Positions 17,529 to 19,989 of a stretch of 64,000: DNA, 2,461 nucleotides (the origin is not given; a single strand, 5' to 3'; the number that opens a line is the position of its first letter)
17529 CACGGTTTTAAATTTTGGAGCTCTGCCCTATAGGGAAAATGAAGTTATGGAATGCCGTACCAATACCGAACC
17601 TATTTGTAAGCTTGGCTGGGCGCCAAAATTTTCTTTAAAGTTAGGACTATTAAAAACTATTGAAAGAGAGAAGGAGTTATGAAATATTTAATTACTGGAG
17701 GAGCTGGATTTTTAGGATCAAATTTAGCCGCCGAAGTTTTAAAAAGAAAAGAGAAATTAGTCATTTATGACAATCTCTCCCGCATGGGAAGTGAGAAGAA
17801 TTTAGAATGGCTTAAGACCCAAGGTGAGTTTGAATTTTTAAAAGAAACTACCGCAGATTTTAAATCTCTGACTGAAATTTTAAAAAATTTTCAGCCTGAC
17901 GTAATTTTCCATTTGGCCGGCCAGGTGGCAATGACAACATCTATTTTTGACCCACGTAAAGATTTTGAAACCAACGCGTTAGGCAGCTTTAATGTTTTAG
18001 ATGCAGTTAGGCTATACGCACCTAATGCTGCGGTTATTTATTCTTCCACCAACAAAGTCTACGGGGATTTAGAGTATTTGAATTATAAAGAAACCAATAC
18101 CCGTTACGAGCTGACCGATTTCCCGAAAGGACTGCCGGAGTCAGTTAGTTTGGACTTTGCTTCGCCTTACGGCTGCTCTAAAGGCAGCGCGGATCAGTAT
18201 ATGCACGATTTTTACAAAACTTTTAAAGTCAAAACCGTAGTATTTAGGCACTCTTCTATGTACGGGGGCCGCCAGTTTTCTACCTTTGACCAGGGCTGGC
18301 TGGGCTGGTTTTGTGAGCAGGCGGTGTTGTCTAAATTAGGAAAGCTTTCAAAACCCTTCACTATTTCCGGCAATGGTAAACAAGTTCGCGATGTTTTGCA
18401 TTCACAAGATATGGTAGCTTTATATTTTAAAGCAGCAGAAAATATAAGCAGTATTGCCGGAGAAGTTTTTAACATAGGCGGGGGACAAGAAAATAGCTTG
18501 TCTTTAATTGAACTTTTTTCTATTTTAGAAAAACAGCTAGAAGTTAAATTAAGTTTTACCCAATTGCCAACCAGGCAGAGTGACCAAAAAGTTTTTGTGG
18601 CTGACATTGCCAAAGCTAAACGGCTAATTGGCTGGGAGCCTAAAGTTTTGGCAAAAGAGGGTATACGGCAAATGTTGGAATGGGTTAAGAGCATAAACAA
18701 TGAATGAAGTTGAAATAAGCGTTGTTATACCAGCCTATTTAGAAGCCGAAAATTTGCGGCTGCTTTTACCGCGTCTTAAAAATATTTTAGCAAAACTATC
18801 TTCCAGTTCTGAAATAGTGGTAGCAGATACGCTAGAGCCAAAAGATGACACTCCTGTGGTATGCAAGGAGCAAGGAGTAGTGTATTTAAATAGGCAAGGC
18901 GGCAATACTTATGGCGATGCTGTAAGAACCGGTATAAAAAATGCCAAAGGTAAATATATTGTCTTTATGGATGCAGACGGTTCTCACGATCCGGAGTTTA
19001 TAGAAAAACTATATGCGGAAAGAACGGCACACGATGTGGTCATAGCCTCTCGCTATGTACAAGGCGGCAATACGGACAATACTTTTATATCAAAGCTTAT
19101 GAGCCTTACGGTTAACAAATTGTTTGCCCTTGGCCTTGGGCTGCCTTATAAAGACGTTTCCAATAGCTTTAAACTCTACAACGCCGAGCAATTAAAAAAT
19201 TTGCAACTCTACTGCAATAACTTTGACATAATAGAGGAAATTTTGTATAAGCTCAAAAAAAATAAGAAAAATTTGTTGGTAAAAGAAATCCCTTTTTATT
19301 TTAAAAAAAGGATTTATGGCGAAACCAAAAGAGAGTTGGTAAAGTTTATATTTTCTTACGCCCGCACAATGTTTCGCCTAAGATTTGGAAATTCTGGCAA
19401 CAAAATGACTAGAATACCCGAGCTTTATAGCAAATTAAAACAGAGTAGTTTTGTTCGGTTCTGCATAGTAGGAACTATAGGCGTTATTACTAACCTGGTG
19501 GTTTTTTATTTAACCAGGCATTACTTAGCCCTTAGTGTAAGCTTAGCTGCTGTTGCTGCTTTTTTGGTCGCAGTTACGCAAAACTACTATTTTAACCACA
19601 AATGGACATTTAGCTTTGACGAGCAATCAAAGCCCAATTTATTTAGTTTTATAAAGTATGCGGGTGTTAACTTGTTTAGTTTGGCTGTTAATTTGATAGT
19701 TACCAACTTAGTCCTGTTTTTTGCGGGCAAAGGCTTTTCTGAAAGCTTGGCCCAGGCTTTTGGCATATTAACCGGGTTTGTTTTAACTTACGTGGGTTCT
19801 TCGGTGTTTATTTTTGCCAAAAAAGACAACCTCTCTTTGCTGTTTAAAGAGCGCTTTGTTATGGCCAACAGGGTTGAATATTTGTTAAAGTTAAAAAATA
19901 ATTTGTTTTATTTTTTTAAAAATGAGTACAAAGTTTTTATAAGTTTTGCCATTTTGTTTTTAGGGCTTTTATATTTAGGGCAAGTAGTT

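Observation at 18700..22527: Single-polypeptide GtrB-GtrA-GtrC-like glycosylation machine (1275 aa)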

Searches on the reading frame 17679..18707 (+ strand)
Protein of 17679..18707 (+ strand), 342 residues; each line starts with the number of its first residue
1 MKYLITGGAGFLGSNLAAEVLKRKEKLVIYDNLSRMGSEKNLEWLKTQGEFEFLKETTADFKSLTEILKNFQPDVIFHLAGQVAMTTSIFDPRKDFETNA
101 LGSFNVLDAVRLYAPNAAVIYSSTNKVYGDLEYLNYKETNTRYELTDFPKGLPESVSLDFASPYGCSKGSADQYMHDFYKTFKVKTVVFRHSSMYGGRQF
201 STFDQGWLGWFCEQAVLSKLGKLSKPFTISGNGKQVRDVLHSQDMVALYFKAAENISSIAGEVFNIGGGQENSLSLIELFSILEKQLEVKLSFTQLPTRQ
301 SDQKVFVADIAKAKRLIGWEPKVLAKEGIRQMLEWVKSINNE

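Call 7: search_protein_families(library=pfam, proteins=[window:17679-18707:+], max_evalue=0.001)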
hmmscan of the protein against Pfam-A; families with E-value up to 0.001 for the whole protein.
window:17679-18707:+ (342 aa): 6 families
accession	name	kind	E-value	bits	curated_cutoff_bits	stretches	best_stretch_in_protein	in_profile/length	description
PF16363.11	GDP_Man_Dehyd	-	1.8e-46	159.6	27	1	4-332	1-332/332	GDP-mannose 4,6 dehydratase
PF01370.27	Epimerase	-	4.7e-41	141.2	20.9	1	4-267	2-240/240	NAD dependent epimerase/dehydratase family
PF07993.18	NAD_binding_4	-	5.6e-10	39.3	20.1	1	74-196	90-209/258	Male sterility protein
PF04321.23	RmlD_sub_bind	-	1.5e-08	34.5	27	1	1-196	1-153/287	RmlD substrate binding domain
PF02719.21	Polysacc_synt_2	-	1.8e-08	34.4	20.2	1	4-126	2-130/293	Polysaccharide biosynthesis protein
PF01073.25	3Beta_HSD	-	2.4e-08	33.8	22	1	4-131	1-126/280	3-beta hydroxysteroid dehydrogenase/isomerase family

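Call 62: search_protein_families(library=ncbifam, proteins=[window:17679-18707:+], max_evalue=0.00001)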
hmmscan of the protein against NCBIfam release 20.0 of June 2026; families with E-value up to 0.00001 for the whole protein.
window:17679-18707:+ (342 aa): 19 families
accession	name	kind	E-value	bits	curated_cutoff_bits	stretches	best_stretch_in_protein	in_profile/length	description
TIGR01181.1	dTDP_gluc_dehyt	equivalog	2.9e-46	158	365.1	1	2-337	1-312/321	dTDP-glucose 4,6-dehydratase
TIGR01179.1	galE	equivalog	5.8e-42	143.7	262.3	1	3-341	2-330/332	UDP-glucose 4-epimerase GalE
NF007490.0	PRK10084.1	subfamily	3.8e-35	121.5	649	1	1-337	1-335/361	dTDP-glucose 4,6-dehydratase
NF007582.0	PRK10217.1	equivalog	7.1e-31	107.6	698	1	2-336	3-331/355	dTDP-glucose 4,6-dehydratase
TIGR04180.1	EDH_00030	hypoth_equivalog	9.7e-28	97.1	475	1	4-322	2-295/297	NAD-dependent 4,6-dehydratase LegB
TIGR02622.1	CDP_4_6_dhtase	equivalog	3.3e-26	92.3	278.45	1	2-339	6-333/352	CDP-glucose 4,6-dehydratase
NF007956.0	PRK10675.1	subfamily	5.3e-24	85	394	1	1-324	1-317/338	UDP-glucose 4-epimerase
TIGR02197.1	heptose_epim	equivalog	2.7e-23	82.6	274.6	1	4-337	2-314/316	ADP-glyceromanno-heptose 6-epimerase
NF011728.1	PRK15181.1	equivalog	4e-18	65.5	760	1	2-336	17-337/348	Vi polysaccharide biosynthesis UDP-N-acetylglucosaminuronic acid C-4 epimerase TviC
NF043036.1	ErythonDh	equivalog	2.7e-11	43.3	325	1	1-130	1-131/321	D-erythronate dehydrogenase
TIGR01472.1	gmd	equivalog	2.1e-10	40.3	415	1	56-202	61-196/342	GDP-mannose 4,6-dehydratase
NF041015.1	UDPsulfquin_syn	equivalog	2.2e-10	40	575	1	1-256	1-281/384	UDP-sulfoquinovose synthase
NF008872.0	PRK11908.1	equivalog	6.6e-10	38.6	294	1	2-334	3-333/349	bifunctional UDP-4-keto-pentose/UDP-xylose synthase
NF042422.1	oxyalk_red_OleD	equivalog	2.5e-09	37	580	1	1-127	1-113/329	2-alkyl-3-oxoalkanoate reductase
TIGR01214.1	rmlD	equivalog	1.8e-08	33.9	224.05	1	3-199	2-155/285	dTDP-4-dehydrorhamnose reductase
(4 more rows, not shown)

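Call 82: search_solved_structures(query=window:17679-18704:+, max_evalue=1e-20)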
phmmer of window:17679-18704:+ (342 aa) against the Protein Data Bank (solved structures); distinct sequences matched with E-value up to 1e-20: 18.
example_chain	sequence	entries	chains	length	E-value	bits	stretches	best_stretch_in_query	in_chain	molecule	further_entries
9rl0_E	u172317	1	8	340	1.2e-154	517.7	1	1-339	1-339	CDP-tyvelose 2-epimerase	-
1orr_A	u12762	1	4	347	9.8e-131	439.1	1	2-339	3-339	CDP-tyvelose-2-epimerase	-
4zrm_A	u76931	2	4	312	1.1e-34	123.5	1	1-337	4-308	UDP-glucose 4-epimerase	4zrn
1g1a_A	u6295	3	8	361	1.1e-33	120.1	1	1-336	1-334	DTDP-D-GLUCOSE 4,6-DEHYDRATASE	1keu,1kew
6bwl_A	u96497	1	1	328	1.1e-32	116.9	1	1-339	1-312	Pal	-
7ys8_A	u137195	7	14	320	6.9e-29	104.4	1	1-337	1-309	UDP-glucose 4-epimerase | UDP-glucose 4-epimerase along with EC 5.1.3.2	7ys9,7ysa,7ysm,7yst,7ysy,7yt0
6bi4_A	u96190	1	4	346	7.2e-28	101.1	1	1-337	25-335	dTDP-glucose 4,6-dehydratase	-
8du1_A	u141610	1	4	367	2.7e-26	95.9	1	3-336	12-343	dTDP-glucose 4,6-dehydratase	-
1bxk_A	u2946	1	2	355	3.1e-26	95.7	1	2-336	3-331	PROTEIN (DTDP-GLUCOSE 4,6-DEHYDRATASE)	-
2p5u_A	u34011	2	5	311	1.3e-25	93.7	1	1-334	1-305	UDP-glucose 4-epimerase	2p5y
6pmh_A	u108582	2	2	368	1.4e-25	93.6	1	4-336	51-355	UDP-glucose 4-epimerase related protein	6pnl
6zl6_A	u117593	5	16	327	2e-25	93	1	1-339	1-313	Epimerase domain-containing protein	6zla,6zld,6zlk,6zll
2hun_A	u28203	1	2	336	3.3e-25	92.3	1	1-336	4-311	336aa long hypothetical dTDP-glucose 4,6-dehydratase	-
6zlj_A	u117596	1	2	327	7.4e-25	91.2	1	1-339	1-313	Epimerase domain-containing protein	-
8rdg_A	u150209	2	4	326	8.4e-24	87.7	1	1-333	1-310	SDR family NAD(P)-dependent oxidoreductase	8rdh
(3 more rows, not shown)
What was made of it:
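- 17679..18707 (+): Upstream gene, overlapping by 8 nt: CDP-tyvelose 2-epimerase-like SDR (probable maker of the nucleotide-sugar donor). PDB 9RL0 (TaTyvE) E 1.2e-154 and 1ORR E 9.8e-131 (call 82).
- The overlapping upstream gene is a TyvE homologue (E 1.2e-154, call 82).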

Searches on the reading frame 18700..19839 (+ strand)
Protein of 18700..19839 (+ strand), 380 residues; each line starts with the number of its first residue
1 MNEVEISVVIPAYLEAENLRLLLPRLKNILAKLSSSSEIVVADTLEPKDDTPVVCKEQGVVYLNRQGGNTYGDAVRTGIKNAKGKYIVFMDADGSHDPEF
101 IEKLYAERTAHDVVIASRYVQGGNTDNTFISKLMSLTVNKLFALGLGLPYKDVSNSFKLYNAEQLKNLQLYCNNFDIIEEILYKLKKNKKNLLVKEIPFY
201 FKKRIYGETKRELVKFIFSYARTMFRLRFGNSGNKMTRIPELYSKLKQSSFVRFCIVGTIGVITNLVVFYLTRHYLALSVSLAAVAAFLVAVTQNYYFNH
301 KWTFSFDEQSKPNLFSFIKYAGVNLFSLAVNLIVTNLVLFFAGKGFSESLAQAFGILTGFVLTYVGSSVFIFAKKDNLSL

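Call 52: search_solved_structures(query=window:18700-19839:+, max_evalue=0.001, show_alignments=2)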
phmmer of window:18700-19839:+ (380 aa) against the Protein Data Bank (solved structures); distinct sequences matched with E-value up to 0.001: 11.
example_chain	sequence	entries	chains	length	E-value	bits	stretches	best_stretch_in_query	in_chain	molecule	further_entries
5mlz_A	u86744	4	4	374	3.5e-28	102.4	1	4-365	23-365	Dolichol monophosphate mannose synthase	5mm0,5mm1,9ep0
5ekp_C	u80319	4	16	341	2.3e-08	37.2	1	4-141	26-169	Uncharacterized glycosyltransferase sll0501 | Glycosyltransferase sll0501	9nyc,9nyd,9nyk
9nye_A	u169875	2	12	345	2.4e-08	37.1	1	4-141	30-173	Glycosyltransferase sll0501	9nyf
5eke_A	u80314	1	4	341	2.4e-08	37.1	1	4-141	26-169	Uncharacterized glycosyltransferase sll0501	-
9hwj_A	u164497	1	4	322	5.7e-08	35.9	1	5-217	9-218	Undecaprenyl-phosphate 4-deoxy-4-formamido-L-arabinose transferase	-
9bhc_C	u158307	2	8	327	2.7e-06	30.4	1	5-217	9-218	Undecaprenyl-phosphate 4-deoxy-4-formamido-L-arabinose transferase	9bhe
8vxh_A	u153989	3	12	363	3.8e-06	29.9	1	5-217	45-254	Undecaprenyl-phosphate 4-deoxy-4-formamido-L-arabinose transferase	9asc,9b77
6h1j_A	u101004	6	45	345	0.00027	23.8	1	5-122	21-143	Probable ss-1,3-N-acetylglucosaminyltransferase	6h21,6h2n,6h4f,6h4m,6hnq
5hea_A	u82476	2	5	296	0.0005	22.9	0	6-144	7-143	Putative glycosyltransferase (GalT1)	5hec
2z87_A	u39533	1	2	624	0.00074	22.4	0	6-113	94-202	Chondroitin synthase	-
2z86_A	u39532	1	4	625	0.00075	22.4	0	6-113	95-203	Chondroitin synthase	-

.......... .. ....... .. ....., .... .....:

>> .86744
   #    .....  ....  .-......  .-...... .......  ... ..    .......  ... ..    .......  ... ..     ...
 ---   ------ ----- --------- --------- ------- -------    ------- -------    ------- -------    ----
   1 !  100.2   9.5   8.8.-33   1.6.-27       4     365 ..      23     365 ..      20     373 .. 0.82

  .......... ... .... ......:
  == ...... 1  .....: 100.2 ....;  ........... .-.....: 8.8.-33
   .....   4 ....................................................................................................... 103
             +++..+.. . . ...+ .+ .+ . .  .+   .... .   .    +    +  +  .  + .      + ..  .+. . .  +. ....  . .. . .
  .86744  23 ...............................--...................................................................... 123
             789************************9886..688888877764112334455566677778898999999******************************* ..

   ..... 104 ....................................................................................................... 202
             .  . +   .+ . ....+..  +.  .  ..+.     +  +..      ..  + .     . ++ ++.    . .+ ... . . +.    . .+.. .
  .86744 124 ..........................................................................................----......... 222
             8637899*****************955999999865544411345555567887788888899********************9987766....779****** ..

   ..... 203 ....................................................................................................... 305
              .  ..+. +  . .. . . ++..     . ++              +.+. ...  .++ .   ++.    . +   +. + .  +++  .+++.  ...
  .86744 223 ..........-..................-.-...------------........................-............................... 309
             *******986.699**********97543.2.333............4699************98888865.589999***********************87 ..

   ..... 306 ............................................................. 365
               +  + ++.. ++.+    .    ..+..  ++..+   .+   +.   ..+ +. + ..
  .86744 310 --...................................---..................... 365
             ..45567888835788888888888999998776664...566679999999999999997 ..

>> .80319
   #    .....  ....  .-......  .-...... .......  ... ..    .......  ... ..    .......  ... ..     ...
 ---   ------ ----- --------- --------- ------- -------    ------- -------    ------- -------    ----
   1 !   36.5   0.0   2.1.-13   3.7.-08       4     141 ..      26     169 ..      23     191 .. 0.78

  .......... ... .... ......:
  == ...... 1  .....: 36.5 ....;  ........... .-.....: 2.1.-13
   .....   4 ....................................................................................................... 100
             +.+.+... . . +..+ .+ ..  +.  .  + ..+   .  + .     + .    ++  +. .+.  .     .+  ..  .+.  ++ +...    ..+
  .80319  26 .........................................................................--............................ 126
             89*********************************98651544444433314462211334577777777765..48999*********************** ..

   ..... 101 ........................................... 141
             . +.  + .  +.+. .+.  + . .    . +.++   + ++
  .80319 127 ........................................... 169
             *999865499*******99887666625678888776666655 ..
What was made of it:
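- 18700..19404 (+): Cytoplasmic GT2 (GT-A fold) catalytic domain, aa 1-235. It resembles DPMS and polyprenyl-phosphate glycosyl synthases. Aligns with PfDPMS 5MLZ at E 3.5e-28 (call 52).
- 18970..18978 (+): D91-A-D93, the DxD metal/nucleotide-sugar motif of the GT2 domain. Aligned to the DAD of PfDPMS in call 52.
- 19456..19815 (+): GtrA/DPMS-type four-helix transmembrane domain, aa 253-372 (proposed carrier-lipid handling or flipping). Aligned to the TM domain of PfDPMS (call 52).
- On GT2 polyprenyl-phosphate glycosyl synthases (DPMS / GtrB / ArnC type): D91-A-D93 aligns to the DAD of PfDPMS (call 52). The top PDB hits are PfDPMS, GtrB sll0501 and ArnC (call 52).
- On Type-III DPMS (PfDPMS-like): One HMMER alignment covers query 4-365 and chain 23-365 of 374 (call 52). 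Reading the alignment of call 52, the N277 and F338 equivalents are conserved, R341 aligns with Thr, and N248 aligns with Thr next to an Asn.
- Closest known: GtrA/GtrB/GtrC. Different: The GT2 is closer to archaeal DPMS (E 3.5e-28) than to the solved GtrB sll0501 (E 2.3e-8) (call 52).
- Closest known: Type-III dolichyl-phosphate mannose synthase of Pyrococcus furiosus. Same: The alignment covers almost the whole chain and the DAD motif is conserved (call 52).
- Closest known: Type-III dolichyl-phosphate mannose synthase of Pyrococcus furiosus. Different: Of the four PfDPMS pocket/gate residues (N248, N277, F338, R341), only the N277 and F338 equivalents are kept under the HMMER alignment (my reading of call 52).
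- Residues 4-365 align with residues 23-365 of the 374-residue PfDPMS chain 5MLZ, with the DAD motif conserved (call 52). The closest solved relative of the N-terminal part is a GDP-mannose-using DPMS (call 52).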
